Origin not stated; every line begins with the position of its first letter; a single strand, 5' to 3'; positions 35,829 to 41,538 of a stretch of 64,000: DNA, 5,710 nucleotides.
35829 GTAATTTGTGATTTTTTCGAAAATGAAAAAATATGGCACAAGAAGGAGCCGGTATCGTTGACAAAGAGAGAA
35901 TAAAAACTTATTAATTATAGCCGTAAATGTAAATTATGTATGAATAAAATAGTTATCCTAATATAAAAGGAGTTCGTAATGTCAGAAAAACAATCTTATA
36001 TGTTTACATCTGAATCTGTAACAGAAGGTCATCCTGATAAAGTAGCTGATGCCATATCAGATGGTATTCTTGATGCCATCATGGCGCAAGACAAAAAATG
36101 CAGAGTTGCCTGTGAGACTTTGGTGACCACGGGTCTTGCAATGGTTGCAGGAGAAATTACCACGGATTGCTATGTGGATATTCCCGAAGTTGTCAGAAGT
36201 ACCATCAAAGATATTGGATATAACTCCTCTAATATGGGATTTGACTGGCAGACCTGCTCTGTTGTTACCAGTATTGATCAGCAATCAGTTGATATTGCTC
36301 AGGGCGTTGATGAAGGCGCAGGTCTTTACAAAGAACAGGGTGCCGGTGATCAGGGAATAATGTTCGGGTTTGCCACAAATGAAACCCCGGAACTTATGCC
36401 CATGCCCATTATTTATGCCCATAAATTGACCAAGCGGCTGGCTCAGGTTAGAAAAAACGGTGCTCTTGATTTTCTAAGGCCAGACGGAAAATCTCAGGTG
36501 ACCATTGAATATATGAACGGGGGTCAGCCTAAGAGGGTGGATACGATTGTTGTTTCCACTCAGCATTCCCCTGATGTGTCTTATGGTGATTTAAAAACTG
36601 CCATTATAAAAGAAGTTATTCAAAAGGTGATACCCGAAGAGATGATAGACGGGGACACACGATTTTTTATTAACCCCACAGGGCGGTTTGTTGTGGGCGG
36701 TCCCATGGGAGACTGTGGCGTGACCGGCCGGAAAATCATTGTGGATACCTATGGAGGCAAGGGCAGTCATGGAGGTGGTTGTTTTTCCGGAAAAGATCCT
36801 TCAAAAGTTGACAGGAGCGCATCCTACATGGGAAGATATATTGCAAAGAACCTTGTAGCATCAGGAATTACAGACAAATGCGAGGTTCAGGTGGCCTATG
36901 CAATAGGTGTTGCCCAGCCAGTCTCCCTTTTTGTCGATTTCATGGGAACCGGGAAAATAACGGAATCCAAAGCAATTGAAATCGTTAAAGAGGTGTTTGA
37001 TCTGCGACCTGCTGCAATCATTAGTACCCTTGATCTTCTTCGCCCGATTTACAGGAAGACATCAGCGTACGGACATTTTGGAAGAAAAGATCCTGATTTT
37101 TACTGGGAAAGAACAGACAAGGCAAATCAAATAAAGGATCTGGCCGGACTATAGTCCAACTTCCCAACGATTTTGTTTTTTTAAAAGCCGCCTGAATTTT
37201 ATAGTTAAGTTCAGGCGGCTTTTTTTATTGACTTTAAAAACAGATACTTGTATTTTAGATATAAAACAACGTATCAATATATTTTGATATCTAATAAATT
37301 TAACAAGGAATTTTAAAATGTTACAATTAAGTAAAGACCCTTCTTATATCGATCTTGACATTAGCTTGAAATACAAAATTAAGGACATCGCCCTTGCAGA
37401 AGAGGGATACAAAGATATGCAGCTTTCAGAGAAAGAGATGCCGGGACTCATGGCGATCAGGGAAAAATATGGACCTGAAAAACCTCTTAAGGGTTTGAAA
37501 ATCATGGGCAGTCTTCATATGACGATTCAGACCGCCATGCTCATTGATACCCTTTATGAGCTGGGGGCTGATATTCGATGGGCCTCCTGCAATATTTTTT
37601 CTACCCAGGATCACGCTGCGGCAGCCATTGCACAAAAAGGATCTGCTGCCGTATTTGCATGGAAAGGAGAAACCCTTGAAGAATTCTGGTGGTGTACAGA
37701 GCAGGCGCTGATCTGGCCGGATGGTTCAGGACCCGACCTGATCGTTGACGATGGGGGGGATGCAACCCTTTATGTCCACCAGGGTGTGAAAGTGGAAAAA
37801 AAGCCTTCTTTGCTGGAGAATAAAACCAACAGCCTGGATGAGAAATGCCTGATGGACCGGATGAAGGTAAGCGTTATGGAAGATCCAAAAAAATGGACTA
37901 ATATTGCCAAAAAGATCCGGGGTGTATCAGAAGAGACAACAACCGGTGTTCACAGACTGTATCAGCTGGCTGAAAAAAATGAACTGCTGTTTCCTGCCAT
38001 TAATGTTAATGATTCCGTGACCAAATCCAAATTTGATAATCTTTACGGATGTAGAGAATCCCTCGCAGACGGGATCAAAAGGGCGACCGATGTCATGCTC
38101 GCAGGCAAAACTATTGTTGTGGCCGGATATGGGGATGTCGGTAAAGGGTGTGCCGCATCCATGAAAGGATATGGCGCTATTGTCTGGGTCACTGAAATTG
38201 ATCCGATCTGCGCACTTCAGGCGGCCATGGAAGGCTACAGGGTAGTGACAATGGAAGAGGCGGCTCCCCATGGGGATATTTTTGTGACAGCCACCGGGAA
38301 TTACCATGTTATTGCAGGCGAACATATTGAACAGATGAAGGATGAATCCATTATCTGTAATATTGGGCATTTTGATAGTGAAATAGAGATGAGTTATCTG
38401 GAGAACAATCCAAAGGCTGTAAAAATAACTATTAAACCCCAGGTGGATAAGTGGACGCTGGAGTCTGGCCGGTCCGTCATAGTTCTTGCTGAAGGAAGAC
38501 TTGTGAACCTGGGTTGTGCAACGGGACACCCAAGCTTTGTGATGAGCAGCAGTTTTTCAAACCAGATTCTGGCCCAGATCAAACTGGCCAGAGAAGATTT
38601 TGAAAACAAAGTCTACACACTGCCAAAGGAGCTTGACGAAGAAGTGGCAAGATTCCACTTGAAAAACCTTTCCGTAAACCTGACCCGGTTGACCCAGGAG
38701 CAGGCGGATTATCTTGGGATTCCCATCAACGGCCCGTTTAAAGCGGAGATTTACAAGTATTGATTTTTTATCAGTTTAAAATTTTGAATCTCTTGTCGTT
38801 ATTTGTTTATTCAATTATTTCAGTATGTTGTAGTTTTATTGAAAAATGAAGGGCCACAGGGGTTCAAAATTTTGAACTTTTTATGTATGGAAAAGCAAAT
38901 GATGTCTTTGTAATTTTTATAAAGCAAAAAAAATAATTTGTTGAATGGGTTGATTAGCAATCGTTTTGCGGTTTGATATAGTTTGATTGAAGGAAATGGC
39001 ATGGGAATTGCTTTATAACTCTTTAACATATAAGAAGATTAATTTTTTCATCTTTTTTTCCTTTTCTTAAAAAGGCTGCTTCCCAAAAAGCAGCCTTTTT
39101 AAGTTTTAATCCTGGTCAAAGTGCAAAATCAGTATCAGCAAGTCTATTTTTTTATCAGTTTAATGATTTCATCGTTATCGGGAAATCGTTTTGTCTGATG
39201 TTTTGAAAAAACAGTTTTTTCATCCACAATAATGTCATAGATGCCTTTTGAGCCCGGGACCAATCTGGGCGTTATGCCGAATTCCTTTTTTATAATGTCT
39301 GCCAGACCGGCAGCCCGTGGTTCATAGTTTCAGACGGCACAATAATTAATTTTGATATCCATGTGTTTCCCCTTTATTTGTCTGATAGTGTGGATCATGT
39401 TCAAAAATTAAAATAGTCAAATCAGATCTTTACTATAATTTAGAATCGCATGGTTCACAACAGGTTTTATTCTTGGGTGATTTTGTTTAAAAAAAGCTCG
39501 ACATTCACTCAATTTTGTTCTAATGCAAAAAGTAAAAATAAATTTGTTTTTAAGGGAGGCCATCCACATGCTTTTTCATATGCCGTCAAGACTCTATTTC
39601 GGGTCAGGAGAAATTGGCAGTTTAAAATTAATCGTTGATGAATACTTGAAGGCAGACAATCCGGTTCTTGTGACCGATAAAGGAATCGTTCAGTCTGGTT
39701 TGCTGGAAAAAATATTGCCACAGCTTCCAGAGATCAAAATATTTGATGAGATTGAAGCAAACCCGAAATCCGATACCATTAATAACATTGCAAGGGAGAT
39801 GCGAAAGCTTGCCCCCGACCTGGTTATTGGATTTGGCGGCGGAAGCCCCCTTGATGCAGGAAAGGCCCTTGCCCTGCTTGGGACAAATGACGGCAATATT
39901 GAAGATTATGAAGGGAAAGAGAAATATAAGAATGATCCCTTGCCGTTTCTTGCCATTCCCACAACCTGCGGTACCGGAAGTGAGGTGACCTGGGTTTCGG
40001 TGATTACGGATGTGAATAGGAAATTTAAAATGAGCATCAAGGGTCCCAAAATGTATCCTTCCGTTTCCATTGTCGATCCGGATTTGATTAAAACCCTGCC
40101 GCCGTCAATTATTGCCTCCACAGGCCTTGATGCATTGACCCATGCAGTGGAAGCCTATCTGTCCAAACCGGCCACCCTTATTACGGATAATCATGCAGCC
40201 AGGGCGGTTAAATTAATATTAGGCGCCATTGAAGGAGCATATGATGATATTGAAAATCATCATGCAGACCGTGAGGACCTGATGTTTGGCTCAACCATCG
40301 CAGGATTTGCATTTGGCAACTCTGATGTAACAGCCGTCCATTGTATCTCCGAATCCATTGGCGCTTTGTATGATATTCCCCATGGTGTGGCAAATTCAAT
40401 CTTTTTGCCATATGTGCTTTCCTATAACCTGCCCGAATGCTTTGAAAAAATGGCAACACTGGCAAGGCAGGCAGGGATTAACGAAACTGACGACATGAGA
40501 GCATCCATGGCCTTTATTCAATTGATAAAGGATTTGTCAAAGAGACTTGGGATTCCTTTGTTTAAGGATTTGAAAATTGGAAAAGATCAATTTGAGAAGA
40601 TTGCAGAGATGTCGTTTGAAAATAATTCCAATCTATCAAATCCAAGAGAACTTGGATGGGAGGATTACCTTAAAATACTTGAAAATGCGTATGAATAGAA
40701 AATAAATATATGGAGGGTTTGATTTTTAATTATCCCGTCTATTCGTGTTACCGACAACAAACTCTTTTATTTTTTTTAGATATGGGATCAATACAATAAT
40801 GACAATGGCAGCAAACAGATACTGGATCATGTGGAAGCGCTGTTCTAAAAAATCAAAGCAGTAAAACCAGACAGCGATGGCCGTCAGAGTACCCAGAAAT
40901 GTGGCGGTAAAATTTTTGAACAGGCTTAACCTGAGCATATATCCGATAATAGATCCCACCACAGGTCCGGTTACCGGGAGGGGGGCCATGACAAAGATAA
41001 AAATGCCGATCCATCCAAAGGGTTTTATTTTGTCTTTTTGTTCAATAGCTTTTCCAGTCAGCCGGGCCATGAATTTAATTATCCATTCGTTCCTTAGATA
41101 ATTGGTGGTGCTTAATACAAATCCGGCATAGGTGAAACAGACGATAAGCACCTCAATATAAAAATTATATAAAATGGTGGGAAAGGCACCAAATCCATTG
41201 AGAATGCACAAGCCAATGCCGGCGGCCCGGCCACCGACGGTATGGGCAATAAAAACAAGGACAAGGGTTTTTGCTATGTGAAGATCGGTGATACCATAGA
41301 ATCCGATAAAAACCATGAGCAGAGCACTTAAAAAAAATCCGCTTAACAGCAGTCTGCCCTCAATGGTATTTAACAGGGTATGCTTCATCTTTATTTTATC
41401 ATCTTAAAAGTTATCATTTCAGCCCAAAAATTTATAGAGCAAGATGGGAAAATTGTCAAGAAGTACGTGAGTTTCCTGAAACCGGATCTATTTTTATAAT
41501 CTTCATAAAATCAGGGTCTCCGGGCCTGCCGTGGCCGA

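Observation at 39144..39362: Hidden selenoprotein gene (Rdx/SelW family, CxxU) read through TGA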

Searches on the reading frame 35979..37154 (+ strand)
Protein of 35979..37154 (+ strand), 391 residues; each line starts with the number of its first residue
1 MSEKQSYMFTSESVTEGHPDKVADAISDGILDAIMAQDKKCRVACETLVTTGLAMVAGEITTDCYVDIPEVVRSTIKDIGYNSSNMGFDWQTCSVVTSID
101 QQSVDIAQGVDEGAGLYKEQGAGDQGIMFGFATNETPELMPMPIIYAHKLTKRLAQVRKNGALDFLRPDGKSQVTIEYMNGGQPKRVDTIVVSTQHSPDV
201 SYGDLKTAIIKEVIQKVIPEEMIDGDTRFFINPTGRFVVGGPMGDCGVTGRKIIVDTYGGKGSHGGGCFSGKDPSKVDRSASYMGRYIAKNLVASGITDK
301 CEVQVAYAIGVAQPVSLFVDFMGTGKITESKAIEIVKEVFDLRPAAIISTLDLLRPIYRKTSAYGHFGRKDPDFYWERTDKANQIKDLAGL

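Call 6: search_protein_families(library=pfam, proteins=[window:35979-37154:+], max_evalue=0.01)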
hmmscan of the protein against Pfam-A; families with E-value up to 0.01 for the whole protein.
window:35979-37154:+ (391 aa): 3 families
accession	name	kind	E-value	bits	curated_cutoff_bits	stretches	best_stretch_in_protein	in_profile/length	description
PF02773.21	S-AdoMet_synt_C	-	4.6e-65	218.2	25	1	239-378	1-138/138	S-adenosylmethionine synthetase, C-terminal domain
PF02772.21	S-AdoMet_synt_M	-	1.8e-51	173.8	29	1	119-237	1-120/120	S-adenosylmethionine synthetase, central domain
PF00438.25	S-AdoMet_synt_N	-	6.3e-44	149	33.1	1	7-103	2-98/99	S-adenosylmethionine synthetase, N-terminal domain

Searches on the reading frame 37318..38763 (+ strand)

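Call 6: search_protein_families(library=pfam, proteins=[window:37318-38763:+], max_evalue=0.01)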
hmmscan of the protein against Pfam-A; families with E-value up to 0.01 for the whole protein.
window:37318-38763:+ (481 aa): 4 families
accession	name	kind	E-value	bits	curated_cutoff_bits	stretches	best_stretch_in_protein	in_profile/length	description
PF05221.23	AdoHcyase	-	4.5e-141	469.7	25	1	18-480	1-299/299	S-adenosyl-L-homocysteine hydrolase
PF00670.27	AdoHcyase_NAD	-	1e-80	270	27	1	241-403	1-162/162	S-adenosyl-L-homocysteine hydrolase, NAD binding domain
PF02826.25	2-Hacid_dh_C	-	3.1e-08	33.6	25.1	1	259-350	32-127/178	D-isomer specific 2-hydroxyacid dehydrogenase, NAD binding domain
PF07991.19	KARI_N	-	3.3e-05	24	20.6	1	261-325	2-67/165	Acetohydroxy acid isomeroreductase, NADPH-binding domain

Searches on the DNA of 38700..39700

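Call 8: search_rna_families(source=window, start=38700, end=39700, threshold=evalue, max_evalue=10)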
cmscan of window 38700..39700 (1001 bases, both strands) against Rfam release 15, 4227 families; matches with E-value up to 10: 25.
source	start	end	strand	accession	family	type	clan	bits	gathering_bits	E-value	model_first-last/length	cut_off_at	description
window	39069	39206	-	RF02390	sau-41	Gene; sRNA;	-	26.1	80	0.13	1-156/156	no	Staphylococcus sRNA sau-41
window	39062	39193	-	RF02065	STnc340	Gene; sRNA;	-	25.7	80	0.38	1-130/130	no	Enterobacterial sRNA STnc340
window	39399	39444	+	RF00494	snoU2_19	Gene; snRNA; snoRNA; CD-box;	-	23.1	39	1.1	1-80/80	no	Small nucleolar RNA U2-19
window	38999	39104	+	RF02432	SpF25_sRNA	Gene; sRNA;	-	22.8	48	0.45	1-102/102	no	Streptococcus sRNA SpF25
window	38991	39107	+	RF02065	STnc340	Gene; sRNA;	-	22.7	80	1.4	1-130/130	no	Enterobacterial sRNA STnc340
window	39486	39555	-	RF02064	STnc370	Gene; sRNA;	-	22.4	54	3.3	1-71/71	no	Enterobacterial sRNA STnc370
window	39062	39184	-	RF02860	Arrc14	Gene; sRNA;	-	22.3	99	1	1-167/167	no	Actinobacillus sRNA 14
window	39032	39106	+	RF02064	STnc370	Gene; sRNA;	-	21.8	54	4.5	1-71/71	no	Enterobacterial sRNA STnc370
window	39012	39103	-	RF01858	RsaF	Gene; sRNA;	-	20.7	60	0.31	1-119/119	no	RNA Staph. aureus F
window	39029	39094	-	RF02869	ncS025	Gene; sRNA;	-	20.2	46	0.58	1-85/85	no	Burkholderia sRNA 25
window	39068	39122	-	RF02607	AbsR25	Gene; sRNA;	-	19.8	47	0.96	1-164/164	no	Acinetobacter sRNA 25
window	39073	39109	-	RF04184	BTnc060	Gene; sRNA;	-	19.7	228.9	1.9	172-208/213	no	Bacteroides sRNA BTnc060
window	39066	39103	+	RF03933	MIR6445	Gene; miRNA;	-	19.2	100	0.76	20-99/117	no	MIR6445 microRNA precursor family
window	39066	39103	-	RF03912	mir-4659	Gene; miRNA;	-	18.3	92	1.4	18-56/73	no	mir-4659 microRNA precursor family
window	39031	39103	+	RF01859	Phe_leader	Cis-reg; leader;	-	17.7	55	4.8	1-125/125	no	Phenylalanine leader peptide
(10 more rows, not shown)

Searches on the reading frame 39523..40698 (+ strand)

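Call 6: search_protein_families(library=pfam, proteins=[window:39523-40698:+], max_evalue=0.01)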
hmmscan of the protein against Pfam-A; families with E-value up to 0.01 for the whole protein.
window:39523-40698:+ (391 aa): 3 families
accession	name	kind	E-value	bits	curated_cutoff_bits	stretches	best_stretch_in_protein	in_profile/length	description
PF25137.1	ADH_Fe_C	-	4.9e-48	163.8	27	1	198-390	2-194/194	Fe-containing alcohol dehydrogenase family, C-terminal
PF00465.25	Fe-ADH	-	4e-47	160.4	31.3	1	21-186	1-168/168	Iron-containing alcohol dehydrogenase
PF13685.12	Fe-ADH_2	-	3.5e-05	24.3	28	1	27-118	3-95/149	Iron-containing alcohol dehydrogenase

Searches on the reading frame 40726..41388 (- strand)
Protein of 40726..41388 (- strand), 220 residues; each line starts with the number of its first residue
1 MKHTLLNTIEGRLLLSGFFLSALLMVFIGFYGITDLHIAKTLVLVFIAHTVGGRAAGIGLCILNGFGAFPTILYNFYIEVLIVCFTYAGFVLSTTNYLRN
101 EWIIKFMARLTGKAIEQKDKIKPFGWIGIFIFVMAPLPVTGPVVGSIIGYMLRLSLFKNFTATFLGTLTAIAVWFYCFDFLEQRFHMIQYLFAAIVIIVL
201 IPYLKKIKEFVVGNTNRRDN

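Call 6: search_protein_families(library=pfam, proteins=[window:40726-41388:-], max_evalue=0.01)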
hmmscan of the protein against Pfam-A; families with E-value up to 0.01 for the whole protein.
window:40726-41388:- (220 aa): 1 family
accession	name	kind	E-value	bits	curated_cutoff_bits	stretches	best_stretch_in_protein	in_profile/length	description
PF06695.16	Sm_multidrug_ex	-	4.9e-22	79.2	30.7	1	57-172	5-120/121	Putative small multi-drug export protein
